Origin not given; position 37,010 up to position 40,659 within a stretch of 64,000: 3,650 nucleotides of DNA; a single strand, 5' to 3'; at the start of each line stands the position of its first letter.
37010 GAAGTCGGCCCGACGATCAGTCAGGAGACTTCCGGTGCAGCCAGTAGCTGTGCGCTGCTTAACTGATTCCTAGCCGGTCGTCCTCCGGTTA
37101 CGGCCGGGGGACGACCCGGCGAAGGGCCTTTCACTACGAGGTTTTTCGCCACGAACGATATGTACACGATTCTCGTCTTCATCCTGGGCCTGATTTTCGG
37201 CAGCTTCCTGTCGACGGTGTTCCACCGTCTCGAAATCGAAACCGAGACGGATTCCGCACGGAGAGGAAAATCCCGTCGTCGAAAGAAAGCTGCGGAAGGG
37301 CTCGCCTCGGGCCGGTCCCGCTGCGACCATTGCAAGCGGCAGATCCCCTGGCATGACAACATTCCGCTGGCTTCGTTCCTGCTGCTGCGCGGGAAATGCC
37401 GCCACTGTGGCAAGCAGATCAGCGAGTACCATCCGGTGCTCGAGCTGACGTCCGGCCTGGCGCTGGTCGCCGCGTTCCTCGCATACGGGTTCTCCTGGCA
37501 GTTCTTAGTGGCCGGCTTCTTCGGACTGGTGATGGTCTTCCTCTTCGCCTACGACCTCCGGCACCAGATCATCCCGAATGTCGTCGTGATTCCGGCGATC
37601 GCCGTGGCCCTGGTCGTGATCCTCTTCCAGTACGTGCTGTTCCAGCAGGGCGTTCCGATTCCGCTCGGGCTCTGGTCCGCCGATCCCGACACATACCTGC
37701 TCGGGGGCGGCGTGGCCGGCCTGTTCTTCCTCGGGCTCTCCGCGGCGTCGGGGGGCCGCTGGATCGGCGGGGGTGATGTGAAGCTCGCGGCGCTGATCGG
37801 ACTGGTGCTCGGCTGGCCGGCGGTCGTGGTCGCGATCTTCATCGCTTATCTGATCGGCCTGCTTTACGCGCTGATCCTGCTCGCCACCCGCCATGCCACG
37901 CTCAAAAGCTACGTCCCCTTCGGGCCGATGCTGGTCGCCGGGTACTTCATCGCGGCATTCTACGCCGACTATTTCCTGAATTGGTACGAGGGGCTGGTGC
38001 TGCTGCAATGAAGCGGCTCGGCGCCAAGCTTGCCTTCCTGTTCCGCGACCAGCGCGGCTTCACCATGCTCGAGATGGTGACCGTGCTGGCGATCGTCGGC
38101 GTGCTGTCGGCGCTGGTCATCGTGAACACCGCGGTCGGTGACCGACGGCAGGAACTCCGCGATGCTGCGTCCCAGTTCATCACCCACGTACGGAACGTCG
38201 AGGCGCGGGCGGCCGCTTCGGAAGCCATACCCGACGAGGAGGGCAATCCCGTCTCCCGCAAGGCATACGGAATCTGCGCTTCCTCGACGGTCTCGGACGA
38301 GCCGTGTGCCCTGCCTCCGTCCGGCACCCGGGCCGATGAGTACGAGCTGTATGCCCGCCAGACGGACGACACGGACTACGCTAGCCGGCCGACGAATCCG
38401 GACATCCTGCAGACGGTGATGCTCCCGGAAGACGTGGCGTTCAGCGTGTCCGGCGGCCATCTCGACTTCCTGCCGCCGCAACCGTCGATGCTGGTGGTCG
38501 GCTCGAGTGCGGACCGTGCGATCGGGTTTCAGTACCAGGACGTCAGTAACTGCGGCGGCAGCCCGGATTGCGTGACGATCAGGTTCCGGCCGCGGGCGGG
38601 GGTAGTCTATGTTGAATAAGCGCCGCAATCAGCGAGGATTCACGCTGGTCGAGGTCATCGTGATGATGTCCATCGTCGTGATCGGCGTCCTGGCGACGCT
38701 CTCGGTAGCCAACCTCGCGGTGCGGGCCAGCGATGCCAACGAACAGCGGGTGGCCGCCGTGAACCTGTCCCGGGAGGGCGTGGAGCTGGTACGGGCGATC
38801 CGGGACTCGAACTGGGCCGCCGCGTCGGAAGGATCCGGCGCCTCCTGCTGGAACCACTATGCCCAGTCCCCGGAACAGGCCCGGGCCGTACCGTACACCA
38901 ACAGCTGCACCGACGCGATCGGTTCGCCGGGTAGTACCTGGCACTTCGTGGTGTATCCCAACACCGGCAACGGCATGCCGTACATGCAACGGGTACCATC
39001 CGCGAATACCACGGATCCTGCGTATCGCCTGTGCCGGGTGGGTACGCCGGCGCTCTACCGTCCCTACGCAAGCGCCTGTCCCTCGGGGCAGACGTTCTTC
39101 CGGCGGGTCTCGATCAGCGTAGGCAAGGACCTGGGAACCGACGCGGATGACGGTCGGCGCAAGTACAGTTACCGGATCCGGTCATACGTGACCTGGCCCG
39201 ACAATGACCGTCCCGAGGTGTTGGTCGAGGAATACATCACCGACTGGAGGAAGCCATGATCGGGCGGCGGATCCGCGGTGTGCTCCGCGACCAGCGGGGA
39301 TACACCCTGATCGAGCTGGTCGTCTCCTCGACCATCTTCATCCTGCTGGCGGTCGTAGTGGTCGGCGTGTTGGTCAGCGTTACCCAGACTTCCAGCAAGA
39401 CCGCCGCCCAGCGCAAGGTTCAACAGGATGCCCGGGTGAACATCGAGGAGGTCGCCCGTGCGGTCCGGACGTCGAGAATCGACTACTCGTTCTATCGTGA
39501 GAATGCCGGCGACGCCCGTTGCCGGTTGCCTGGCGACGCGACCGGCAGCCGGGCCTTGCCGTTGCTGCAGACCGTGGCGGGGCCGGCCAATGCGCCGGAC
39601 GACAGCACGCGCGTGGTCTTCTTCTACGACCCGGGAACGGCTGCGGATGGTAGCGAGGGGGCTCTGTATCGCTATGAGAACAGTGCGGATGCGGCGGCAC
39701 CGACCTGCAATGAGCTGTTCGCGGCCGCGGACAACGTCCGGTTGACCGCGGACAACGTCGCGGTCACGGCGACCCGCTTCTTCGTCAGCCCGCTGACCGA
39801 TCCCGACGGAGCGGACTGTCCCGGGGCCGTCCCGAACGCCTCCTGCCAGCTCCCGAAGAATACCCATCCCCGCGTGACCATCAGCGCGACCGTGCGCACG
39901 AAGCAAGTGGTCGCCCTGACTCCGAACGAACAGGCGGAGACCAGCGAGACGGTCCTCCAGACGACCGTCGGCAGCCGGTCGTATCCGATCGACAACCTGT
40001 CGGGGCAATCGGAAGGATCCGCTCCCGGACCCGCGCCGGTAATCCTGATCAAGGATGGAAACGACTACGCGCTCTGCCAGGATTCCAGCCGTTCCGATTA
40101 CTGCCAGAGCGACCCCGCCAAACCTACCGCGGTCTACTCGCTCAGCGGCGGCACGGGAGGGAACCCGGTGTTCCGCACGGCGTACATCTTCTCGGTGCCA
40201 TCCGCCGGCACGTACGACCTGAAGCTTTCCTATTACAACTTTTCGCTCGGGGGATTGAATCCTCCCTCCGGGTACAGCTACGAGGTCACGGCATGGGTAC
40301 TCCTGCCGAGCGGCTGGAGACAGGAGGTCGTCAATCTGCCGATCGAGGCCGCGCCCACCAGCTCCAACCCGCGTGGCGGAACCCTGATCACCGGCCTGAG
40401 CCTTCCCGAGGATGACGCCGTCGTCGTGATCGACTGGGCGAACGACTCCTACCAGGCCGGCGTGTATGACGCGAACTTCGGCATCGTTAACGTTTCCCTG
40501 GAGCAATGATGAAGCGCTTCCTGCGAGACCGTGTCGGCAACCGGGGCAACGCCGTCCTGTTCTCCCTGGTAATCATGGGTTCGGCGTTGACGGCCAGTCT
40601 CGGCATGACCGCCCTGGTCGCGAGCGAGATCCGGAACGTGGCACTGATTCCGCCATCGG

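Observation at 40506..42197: PilX-like protein carrying three DUF5648-type repeats: candidate pilus tip adhesin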

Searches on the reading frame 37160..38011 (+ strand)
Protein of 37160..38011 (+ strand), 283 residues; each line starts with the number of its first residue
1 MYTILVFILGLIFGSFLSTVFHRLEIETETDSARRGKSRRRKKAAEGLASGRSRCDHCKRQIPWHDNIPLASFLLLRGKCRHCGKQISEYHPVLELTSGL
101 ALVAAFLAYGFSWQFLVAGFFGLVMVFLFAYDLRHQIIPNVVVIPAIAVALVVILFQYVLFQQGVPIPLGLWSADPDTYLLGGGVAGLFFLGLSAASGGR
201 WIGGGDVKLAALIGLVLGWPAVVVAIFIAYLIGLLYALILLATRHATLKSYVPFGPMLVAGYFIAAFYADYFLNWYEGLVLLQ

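Call 3: search_protein_families(library=pfam, proteins=[window:37160-38011:+], max_evalue=1)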
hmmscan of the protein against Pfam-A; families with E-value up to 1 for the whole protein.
window:37160-38011:+ (283 aa): 7 families
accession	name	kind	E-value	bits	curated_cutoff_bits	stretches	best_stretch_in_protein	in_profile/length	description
PF06750.18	A24_N_bact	-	1.3e-25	89.7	23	1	8-108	1-83/84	Bacterial Peptidase A24 N-terminal domain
PF01478.23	Peptidase_A24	-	8.4e-15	55.5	26.5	1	121-238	3-104/104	Type IV leader peptidase family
PF02892.21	zf-BED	-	0.0018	18.7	20.6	1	79-99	18-34/44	BED zinc finger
PF06467.20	zf-FCS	-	0.03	14.6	22.4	0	52-65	4-17/39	MYM-type Zinc finger with FCS sequence motif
PF18930.5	DUF5679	-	0.064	13.8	27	1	75-88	25-38/40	Domain of unknown function (DUF5679)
PF10235.14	Cript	-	0.077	14.1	25.5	1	42-89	35-82/90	Microtubule-associated protein CRIPT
PF10217.14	DUF2039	-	0.18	12.6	27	1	39-86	18-63/89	Uncharacterized conserved protein (DUF2039)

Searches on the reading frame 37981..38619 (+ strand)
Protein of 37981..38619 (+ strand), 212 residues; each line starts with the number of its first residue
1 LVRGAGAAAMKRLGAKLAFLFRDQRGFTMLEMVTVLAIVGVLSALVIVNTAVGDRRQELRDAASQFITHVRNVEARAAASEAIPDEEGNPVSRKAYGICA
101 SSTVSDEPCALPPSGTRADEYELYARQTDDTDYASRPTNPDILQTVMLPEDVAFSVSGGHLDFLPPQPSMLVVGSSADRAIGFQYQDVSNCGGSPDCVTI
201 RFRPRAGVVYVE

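Call 3: search_protein_families(library=pfam, proteins=[window:37981-38619:+], max_evalue=1)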
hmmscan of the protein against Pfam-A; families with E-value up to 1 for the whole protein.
window:37981-38619:+ (212 aa): 1 family
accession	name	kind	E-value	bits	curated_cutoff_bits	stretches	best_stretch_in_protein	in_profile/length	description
PF07963.17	N_methyl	-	8.3e-07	28.8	21.2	1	22-46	2-26/27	Prokaryotic N-terminal methylation motif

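Call 4: search_protein_families(library=ncbifam, proteins=[window:37981-38619:+], max_evalue=1)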
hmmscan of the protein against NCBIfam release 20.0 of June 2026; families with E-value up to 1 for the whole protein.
window:37981-38619:+ (212 aa): 13 families
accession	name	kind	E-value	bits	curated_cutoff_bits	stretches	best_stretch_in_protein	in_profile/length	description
TIGR01708.2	typeII_sec_gspH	equivalog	4.8e-10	39.7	80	1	24-79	1-56/169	type II secretion system minor pseudopilin GspH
TIGR02532.1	IV_pilin_GFxxxE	domain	1.5e-07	30.9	16.3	1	24-47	1-24/24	prepilin-type N-terminal cleavage/methylation domain-containing protein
NF007800.0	PRK10506.1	equivalog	5.9e-05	22.9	158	1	22-80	6-64/163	prepilin peptidase-dependent protein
TIGR01710.1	typeII_sec_gspG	equivalog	0.00023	21.2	88.85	1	25-65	1-41/134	type II secretion system major pseudopilin GspG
NF007862.0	PRK10574.1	equivalog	0.0003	20.9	138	1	23-61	3-41/145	prepilin peptidase-dependent pilin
NF040982.1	ComGD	equivalog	0.00042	20.7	70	1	24-80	1-57/139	competence type IV pilus minor pilin ComGD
NF040999.1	pilin_ComGC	equivalog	0.0005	20.2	75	1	25-51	2-28/84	competence type IV pilus major pilin ComGC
NF047827.1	T3SSXpsH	equivalog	0.0009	19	160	1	25-81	1-57/145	type II secretion system protein XpsH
NF041775.1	typeIV_PilA_Myxo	equivalog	0.00091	19.3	400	1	24-51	10-37/214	type IV pilin protein PilA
TIGR02596.1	TIGR02596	subfamily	0.0011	19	70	1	27-72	1-46/196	Verru_Chthon cassette protein D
NF041013.1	T4P_ComGE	equivalog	0.025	14.7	49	1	24-51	3-30/83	competence type IV pilus minor pilin ComGE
NF038303.1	EPS_HpsB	equivalog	0.029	14.4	150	1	24-138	2-124/211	hormogonium polysaccharide secretion pseudopilin HpsB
NF041002.1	pilin_ComGF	equivalog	0.24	11.6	80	1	24-47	1-24/139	competence type IV pilus minor pilin ComGF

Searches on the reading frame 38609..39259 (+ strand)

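Call 3: search_protein_families(library=pfam, proteins=[window:38609-39259:+], max_evalue=1)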
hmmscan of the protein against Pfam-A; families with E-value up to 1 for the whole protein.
window:38609-39259:+ (216 aa): 2 families
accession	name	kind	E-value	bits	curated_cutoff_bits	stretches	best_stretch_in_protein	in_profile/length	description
PF07963.17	N_methyl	-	9.7e-07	28.6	21.2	1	5-30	1-26/27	Prokaryotic N-terminal methylation motif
PF22150.1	Tt1218-like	-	0.09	13.3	27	1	37-66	6-35/76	Type IV pilin Tt1218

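Call 4: search_protein_families(library=ncbifam, proteins=[window:38609-39259:+], max_evalue=1)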
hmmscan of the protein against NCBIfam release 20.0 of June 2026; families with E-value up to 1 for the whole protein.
window:38609-39259:+ (216 aa): 21 families
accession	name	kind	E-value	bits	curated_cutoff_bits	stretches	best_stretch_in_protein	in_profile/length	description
TIGR02523.1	type_IV_pilV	equivalog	6.2e-10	39.7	52.2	1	8-95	1-87/139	type IV pilus modification protein PilV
TIGR01710.1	typeII_sec_gspG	equivalog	2.4e-06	27.6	88.85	1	9-49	1-39/134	type II secretion system major pseudopilin GspG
TIGR01707.1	gspI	equivalog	0.00036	21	44.35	1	10-50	1-41/101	type II secretion system minor pseudopilin GspI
NF040999.1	pilin_ComGC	equivalog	0.0012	19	75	1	9-51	2-42/84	competence type IV pilus major pilin ComGC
NF041775.1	typeIV_PilA_Myxo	equivalog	0.0038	17.2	400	1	8-49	10-48/214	type IV pilin protein PilA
NF007862.0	PRK10574.1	equivalog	0.0048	17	138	1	6-33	2-27/145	prepilin peptidase-dependent pilin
NF047828.1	T3SSXpsI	equivalog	0.0049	16.9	150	1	8-46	1-42/132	type II secretion system protein XpsI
NF041013.1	T4P_ComGE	equivalog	0.0052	16.9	49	1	7-58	2-53/83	competence type IV pilus minor pilin ComGE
NF007800.0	PRK10506.1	equivalog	0.0063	16.4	158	1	5-26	5-26/163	prepilin peptidase-dependent protein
TIGR02532.1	IV_pilin_GFxxxE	domain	0.0063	16.3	16.3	1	8-30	1-23/24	prepilin-type N-terminal cleavage/methylation domain-containing protein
NF007660.0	PRK10332.1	equivalog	0.01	16.3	86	1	3-33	3-32/107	prepilin-type N-terminal cleavage/methylation domain-containing protein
TIGR01708.2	typeII_sec_gspH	equivalog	0.011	15.7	80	1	8-43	1-33/169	type II secretion system minor pseudopilin GspH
NF007848.0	PRK10557.1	equivalog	0.014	14.7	120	1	4-42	6-44/192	prepilin peptidase-dependent protein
TIGR02337.1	HpaR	equivalog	0.017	15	121.2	1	15-66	50-101/130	homoprotocatechuate degradation operon regulator HpaR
NF003506.0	PRK05170.2-4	equivalog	0.026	14.2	248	1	63-101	18-56/158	YcgN family cysteine cluster protein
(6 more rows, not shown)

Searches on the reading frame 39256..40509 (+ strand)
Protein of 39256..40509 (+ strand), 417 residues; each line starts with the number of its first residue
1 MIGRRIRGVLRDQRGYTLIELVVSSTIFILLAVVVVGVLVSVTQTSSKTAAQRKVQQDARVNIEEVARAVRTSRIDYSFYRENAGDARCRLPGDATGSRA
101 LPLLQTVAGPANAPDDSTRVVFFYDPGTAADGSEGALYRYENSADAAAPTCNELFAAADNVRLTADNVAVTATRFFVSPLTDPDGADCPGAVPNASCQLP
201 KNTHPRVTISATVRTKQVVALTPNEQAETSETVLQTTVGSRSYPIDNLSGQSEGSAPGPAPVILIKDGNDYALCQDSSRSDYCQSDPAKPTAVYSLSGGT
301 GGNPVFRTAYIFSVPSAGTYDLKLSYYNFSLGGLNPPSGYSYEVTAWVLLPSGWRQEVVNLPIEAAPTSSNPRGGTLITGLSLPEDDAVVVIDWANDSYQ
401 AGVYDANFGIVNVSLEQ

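Call 3: search_protein_families(library=pfam, proteins=[window:39256-40509:+], max_evalue=1)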
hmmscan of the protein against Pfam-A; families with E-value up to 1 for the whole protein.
window:39256-40509:+ (417 aa): 3 families
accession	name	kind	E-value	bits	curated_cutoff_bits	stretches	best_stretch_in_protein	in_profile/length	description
PF07963.17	N_methyl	-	2.6e-05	24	21.2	1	11-35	2-26/27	Prokaryotic N-terminal methylation motif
PF17424.7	DUF5411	-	0.041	14.3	30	1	24-87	6-61/134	Family of unknown function (DUF5411)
PF17247.7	DUF5316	-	0.082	13.1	28.7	1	26-64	14-52/74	Family of unknown function (DUF5316)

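Call 4: search_protein_families(library=ncbifam, proteins=[window:39256-40509:+], max_evalue=1)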
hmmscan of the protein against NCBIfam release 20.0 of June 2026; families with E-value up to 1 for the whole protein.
window:39256-40509:+ (417 aa): 10 families
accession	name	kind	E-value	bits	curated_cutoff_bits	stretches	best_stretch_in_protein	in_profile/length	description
TIGR02599.1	TIGR02599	subfamily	8.6e-08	31.8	256.5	1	15-87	1-74/361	Verru_Chthon cassette protein C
NF041013.1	T4P_ComGE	equivalog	4.6e-06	26.7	49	1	13-64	3-54/83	competence type IV pilus minor pilin ComGE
TIGR01710.1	typeII_sec_gspG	equivalog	0.00017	21.6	88.85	1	14-82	1-61/134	type II secretion system major pseudopilin GspG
NF038304.1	EPS_HpsC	equivalog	0.0012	18.5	200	1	10-69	17-76/318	hormogonium polysaccharide secretion pseudopilin HpsC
TIGR01711.1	gspJ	equivalog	0.0018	18.1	64.85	1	14-53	1-40/192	type II secretion system minor pseudopilin GspJ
TIGR01708.2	typeII_sec_gspH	equivalog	0.027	14.5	80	1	13-57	1-42/169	type II secretion system minor pseudopilin GspH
NF041002.1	pilin_ComGF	equivalog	0.028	14.7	80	1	13-52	1-40/139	competence type IV pilus minor pilin ComGF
NF047828.1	T3SSXpsI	equivalog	0.035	14.1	150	1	13-47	1-35/132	type II secretion system protein XpsI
NF007800.0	PRK10506.1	equivalog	0.039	13.8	158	1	10-34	5-29/163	prepilin peptidase-dependent protein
TIGR02532.1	IV_pilin_GFxxxE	domain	0.039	13.8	16.3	1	13-28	1-16/24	prepilin-type N-terminal cleavage/methylation domain-containing protein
